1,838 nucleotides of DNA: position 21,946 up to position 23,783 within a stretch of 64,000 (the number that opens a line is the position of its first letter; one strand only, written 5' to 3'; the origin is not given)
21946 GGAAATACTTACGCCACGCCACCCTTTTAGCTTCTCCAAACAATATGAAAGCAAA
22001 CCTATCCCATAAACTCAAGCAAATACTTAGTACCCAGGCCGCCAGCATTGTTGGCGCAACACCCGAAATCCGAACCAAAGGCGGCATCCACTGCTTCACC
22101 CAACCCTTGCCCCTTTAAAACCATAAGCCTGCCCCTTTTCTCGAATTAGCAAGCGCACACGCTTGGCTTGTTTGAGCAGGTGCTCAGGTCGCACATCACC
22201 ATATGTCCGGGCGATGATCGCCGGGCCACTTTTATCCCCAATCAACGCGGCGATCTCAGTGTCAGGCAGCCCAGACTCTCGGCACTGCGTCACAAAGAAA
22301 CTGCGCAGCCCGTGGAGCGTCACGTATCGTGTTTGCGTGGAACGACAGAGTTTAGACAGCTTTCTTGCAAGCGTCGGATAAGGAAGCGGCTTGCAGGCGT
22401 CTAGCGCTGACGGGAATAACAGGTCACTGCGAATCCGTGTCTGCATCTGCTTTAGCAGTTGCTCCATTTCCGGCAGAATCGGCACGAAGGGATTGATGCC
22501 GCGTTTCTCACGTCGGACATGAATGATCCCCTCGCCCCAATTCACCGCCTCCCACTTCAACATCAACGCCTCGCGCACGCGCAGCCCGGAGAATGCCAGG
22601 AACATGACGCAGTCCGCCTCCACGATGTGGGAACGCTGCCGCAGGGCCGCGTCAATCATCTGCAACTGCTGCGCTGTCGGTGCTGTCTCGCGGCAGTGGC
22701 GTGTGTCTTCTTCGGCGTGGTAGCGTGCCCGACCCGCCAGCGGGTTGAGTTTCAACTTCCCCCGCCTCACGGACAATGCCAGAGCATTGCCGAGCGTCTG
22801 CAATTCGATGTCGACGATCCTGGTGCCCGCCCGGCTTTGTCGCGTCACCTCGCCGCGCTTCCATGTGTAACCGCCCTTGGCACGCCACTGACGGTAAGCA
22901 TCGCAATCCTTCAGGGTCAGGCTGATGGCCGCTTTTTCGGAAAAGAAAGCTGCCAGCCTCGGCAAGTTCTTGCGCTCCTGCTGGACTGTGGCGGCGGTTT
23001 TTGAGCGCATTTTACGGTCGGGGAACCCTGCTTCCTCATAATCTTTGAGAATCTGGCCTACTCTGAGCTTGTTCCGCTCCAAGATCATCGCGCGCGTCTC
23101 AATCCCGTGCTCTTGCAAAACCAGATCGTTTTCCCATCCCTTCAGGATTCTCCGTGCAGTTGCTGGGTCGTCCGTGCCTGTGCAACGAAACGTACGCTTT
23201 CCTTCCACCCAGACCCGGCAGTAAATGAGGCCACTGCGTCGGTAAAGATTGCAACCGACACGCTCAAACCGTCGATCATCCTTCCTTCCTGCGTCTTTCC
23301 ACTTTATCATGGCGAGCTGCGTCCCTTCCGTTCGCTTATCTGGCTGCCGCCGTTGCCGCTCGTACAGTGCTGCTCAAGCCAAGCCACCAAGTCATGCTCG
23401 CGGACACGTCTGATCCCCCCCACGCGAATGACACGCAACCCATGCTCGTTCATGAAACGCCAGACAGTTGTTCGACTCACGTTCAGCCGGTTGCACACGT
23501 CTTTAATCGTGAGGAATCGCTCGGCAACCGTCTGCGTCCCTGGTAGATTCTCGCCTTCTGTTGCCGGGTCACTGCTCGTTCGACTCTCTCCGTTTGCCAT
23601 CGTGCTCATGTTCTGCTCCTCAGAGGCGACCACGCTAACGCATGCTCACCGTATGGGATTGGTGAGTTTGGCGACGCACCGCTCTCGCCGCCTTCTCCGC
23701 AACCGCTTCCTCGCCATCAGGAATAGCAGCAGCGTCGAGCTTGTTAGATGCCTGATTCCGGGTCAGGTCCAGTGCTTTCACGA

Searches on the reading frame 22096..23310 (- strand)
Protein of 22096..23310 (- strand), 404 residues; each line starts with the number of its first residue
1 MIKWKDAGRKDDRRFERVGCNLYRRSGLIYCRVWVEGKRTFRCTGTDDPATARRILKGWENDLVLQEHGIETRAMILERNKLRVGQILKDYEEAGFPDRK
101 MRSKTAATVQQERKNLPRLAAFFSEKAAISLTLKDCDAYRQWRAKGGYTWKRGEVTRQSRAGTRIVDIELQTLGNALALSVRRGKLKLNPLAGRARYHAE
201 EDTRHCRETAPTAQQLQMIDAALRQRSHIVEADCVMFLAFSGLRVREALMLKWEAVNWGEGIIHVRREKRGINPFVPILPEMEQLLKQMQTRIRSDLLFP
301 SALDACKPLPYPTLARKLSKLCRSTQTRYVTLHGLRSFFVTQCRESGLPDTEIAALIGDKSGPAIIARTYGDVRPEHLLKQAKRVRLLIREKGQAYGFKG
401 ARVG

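Call 32: search_protein_families(library=pfam, proteins=[window:22096-23310:-], max_evalue=0.1)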
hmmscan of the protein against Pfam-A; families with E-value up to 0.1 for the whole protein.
window:22096-23310:- (404 aa): 1 family
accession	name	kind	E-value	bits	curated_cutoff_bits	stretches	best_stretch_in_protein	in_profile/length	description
PF00589.27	Phage_integrase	-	2.2e-14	54.1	27.1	1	215-361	8-158/172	Phage integrase family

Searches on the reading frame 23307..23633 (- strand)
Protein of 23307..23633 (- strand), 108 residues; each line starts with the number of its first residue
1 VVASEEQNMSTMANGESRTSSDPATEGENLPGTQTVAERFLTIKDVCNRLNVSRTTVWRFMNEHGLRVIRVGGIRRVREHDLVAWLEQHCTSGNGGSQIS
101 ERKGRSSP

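Call 32: search_protein_families(library=pfam, proteins=[window:23307-23633:-], max_evalue=0.1)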
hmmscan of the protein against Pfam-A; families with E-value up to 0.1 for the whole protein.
window:23307-23633:- (108 aa): 17 families
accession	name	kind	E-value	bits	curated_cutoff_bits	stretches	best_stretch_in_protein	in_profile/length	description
PF12728.13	HTH_17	-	5e-13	49.5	27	1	40-89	1-50/51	Helix-turn-helix domain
PF13542.12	HTH_Tnp_ISL3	-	0.00023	21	27.4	1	37-64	25-50/51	Helix-turn-helix domain of transposase family ISL3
PF00356.27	LacI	-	0.0015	18.7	27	1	42-64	1-23/46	Bacterial regulatory proteins, lacI family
PF08279.18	HTH_11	-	0.0018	18.5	25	1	39-59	14-34/55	HTH domain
PF02796.21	HTH_7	-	0.002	18.7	23.8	1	42-62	23-43/45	Helix-turn-helix domain of resolvase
PF13384.12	HTH_23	-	0.0021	18.3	24.6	1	41-60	18-37/50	Homeodomain-like domain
PF13412.12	HTH_24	-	0.0047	16.9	21.9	1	41-62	18-39/48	Winged helix-turn-helix DNA-binding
PF08220.18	HTH_DeoR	-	0.0056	16.8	21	1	38-64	12-38/57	DeoR-like helix-turn-helix domain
PF21531.3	Rv2175c_wHTH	-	0.0067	16.8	27.1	1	38-77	13-52/57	DNA-binding protein Rv2175c, wHTH domain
PF02042.20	RWP-RK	-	0.007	16.7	29.3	1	41-66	13-38/49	RWP-RK domain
PF13276.12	HTH_21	-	0.0077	16.9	28.1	1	50-70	36-56/60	HTH-like domain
PF23058.1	RBD_ZCCHC3_2nd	-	0.013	16.3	27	1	76-104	7-35/72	ZCCHC3, second RNA-binding domain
PF01498.24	HTH_Tnp_Tc3_2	-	0.015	16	31.5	1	37-69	10-47/72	Transposase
PF13560.12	HTH_31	-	0.024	15.4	27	1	41-82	15-47/64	Helix-turn-helix domain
PF21517.3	HTH_Tnp_Tc3_2_like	-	0.063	13.8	27.2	0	49-61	25-37/40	Transposable element Tc3 transposase, HTH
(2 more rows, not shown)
